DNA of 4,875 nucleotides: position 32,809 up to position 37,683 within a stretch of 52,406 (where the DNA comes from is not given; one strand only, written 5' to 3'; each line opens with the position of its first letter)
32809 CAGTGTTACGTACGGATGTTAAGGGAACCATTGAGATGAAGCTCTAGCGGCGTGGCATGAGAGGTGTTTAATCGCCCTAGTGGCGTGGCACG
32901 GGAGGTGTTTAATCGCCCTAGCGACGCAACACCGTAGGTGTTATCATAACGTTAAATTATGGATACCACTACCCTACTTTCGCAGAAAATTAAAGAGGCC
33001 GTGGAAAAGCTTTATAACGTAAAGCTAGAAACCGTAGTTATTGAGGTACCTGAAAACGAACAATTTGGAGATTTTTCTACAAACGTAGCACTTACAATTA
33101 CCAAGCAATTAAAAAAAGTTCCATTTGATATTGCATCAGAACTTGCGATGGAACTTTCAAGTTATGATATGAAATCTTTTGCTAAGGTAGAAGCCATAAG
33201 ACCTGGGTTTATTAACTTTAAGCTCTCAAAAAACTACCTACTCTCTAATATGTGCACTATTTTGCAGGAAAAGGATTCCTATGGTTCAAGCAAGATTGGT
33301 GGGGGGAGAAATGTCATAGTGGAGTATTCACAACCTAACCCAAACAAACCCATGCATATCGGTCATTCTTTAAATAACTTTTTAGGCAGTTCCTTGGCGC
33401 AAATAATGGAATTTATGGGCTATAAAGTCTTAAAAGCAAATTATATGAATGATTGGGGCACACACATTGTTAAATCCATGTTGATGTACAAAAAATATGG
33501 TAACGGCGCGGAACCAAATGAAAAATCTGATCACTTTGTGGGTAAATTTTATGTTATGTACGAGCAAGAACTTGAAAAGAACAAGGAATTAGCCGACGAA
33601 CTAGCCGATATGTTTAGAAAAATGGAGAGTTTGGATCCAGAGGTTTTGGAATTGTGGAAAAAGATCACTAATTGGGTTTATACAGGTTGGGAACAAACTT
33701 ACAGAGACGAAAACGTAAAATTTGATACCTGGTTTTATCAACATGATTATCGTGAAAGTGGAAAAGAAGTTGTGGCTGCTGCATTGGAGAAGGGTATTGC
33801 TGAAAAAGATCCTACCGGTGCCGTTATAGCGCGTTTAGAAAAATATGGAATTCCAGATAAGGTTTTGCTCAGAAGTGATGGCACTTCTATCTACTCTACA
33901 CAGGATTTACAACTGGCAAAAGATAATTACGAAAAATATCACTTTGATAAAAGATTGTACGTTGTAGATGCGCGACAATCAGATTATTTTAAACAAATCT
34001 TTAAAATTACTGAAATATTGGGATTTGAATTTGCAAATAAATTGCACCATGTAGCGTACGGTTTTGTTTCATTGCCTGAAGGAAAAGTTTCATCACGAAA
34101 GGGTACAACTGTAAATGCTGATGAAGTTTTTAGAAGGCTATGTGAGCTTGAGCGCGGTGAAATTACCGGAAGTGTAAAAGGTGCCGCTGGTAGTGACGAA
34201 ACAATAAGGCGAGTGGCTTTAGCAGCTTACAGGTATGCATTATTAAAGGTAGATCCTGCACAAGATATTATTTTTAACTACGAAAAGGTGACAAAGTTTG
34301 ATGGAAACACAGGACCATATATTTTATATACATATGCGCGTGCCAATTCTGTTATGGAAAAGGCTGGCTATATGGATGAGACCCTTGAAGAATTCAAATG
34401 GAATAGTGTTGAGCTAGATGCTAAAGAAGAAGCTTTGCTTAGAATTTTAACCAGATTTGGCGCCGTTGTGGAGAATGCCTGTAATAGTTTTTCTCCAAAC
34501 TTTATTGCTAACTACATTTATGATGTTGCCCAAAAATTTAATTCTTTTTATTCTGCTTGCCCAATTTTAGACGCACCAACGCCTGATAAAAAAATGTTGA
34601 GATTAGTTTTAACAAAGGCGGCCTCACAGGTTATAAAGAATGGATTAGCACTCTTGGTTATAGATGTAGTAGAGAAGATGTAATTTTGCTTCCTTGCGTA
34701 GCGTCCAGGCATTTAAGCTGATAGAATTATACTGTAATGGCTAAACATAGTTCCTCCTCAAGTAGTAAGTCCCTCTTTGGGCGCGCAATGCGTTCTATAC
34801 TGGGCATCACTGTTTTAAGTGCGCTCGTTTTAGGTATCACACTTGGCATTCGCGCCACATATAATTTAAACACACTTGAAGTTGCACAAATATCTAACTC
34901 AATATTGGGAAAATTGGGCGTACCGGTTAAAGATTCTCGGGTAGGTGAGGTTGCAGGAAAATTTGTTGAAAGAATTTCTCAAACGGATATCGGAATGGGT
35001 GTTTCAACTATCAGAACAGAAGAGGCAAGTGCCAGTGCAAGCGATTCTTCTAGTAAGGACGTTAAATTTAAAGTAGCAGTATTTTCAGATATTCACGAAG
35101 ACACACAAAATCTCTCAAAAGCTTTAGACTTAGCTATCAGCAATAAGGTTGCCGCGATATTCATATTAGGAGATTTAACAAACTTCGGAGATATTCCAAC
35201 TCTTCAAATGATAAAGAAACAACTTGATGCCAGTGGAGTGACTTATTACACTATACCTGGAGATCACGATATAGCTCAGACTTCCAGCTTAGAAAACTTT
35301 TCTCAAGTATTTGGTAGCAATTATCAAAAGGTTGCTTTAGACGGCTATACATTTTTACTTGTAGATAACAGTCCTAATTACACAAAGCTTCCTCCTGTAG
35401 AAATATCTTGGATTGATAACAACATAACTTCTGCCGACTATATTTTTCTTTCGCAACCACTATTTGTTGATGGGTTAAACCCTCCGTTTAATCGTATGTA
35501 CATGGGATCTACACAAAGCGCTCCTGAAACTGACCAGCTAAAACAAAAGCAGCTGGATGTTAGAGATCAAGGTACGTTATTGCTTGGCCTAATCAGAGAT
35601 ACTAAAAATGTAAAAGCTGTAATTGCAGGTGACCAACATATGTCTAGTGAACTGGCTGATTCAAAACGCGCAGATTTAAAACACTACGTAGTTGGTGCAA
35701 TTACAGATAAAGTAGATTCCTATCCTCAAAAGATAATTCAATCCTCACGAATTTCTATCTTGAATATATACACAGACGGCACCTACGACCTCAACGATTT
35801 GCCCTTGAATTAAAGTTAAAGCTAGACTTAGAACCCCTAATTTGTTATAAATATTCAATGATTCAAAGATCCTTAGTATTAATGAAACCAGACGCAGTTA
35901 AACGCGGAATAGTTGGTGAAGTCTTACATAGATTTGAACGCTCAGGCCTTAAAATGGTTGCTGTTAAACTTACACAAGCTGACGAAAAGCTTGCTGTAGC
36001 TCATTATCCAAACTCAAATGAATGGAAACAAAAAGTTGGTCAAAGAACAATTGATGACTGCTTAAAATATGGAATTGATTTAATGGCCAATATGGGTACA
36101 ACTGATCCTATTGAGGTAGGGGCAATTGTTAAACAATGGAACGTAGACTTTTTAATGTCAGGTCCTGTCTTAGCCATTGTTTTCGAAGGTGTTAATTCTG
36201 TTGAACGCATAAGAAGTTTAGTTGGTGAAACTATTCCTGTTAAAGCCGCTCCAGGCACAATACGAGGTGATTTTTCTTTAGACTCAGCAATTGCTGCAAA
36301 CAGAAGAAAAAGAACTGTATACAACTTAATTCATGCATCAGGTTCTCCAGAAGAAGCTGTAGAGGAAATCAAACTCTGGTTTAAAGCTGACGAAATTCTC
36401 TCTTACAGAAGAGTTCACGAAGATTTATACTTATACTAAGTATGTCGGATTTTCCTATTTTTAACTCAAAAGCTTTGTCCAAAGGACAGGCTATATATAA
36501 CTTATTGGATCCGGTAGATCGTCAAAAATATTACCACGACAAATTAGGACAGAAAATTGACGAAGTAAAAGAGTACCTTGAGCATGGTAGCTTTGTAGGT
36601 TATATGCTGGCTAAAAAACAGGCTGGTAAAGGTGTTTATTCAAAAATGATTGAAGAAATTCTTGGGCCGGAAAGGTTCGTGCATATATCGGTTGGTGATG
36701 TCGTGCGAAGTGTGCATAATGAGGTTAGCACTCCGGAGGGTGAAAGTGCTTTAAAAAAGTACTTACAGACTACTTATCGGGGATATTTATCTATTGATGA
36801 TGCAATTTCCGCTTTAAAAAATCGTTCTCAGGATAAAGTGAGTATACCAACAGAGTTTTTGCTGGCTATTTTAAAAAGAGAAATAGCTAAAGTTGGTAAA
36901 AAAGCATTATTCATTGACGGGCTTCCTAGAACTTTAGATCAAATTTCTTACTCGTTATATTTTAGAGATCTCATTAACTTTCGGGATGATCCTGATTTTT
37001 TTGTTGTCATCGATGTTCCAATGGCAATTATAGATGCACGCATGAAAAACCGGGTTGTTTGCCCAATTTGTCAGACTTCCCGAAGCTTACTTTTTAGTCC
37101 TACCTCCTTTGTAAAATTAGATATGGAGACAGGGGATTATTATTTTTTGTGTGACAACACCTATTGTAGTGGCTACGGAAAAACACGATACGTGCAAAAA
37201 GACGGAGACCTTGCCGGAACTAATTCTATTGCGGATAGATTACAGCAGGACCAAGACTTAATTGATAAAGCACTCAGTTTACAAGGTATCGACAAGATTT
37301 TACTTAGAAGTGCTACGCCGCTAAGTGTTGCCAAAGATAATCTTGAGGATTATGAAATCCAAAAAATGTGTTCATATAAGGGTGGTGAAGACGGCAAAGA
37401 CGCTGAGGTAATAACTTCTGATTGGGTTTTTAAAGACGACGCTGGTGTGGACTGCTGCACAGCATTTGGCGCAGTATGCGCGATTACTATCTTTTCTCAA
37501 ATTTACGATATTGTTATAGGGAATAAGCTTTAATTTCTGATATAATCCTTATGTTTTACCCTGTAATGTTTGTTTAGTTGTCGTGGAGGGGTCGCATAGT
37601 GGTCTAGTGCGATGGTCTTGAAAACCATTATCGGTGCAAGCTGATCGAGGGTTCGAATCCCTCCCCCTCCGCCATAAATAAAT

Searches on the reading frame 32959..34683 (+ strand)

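Call 57: search_protein_families(library=pfam, proteins=[window:32959-34683:+], max_evalue=0.00001)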
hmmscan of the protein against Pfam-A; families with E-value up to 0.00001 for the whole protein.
window:32959-34683:+ (574 aa): 3 families
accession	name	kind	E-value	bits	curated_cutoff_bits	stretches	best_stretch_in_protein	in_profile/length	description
PF00750.26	tRNA-synt_1d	-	9e-52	176.6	23.3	1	100-441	4-349/349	tRNA synthetases class I (R), catalytic domain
PF05746.21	DALR_1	-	1.4e-30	106.2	22.3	1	455-574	1-117/117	DALR anticodon binding domain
PF03485.21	Arg_tRNA_synt_N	-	2.6e-21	76.5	21.5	1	7-89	3-85/85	Arginyl tRNA synthetase N terminal domain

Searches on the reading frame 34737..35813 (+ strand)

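Call 57: search_protein_families(library=pfam, proteins=[window:34737-35813:+], max_evalue=0.00001)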
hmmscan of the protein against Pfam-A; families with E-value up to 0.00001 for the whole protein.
window:34737-35813:+ (358 aa): 2 families
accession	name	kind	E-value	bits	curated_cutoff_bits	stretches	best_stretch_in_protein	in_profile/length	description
PF00149.33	Metallophos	-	4.6e-11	43.9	21.5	1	111-301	1-189/191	Calcineurin-like phosphoesterase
PF12850.12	Metallophos_2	-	3.7e-07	30.7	27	1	112-212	2-90/154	Calcineurin-like phosphoesterase superfamily domain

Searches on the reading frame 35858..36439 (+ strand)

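Call 57: search_protein_families(library=pfam, proteins=[window:35858-36439:+], max_evalue=0.00001)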
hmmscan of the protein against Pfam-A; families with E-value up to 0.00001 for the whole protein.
window:35858-36439:+ (193 aa): 1 family
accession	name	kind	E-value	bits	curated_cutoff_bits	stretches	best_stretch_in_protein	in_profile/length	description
PF00334.24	NDK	-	1.2e-36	126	27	2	96-180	61-135/135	Nucleoside diphosphate kinase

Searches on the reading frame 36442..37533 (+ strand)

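Call 57: search_protein_families(library=pfam, proteins=[window:36442-37533:+], max_evalue=0.00001)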
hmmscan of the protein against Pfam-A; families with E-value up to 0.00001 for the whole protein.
window:36442-37533:+ (363 aa): 1 family
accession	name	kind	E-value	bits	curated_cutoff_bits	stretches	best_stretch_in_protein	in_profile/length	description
PF00406.28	ADK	-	5.2e-07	30.4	26.8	0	135-268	55-133/151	Adenylate kinase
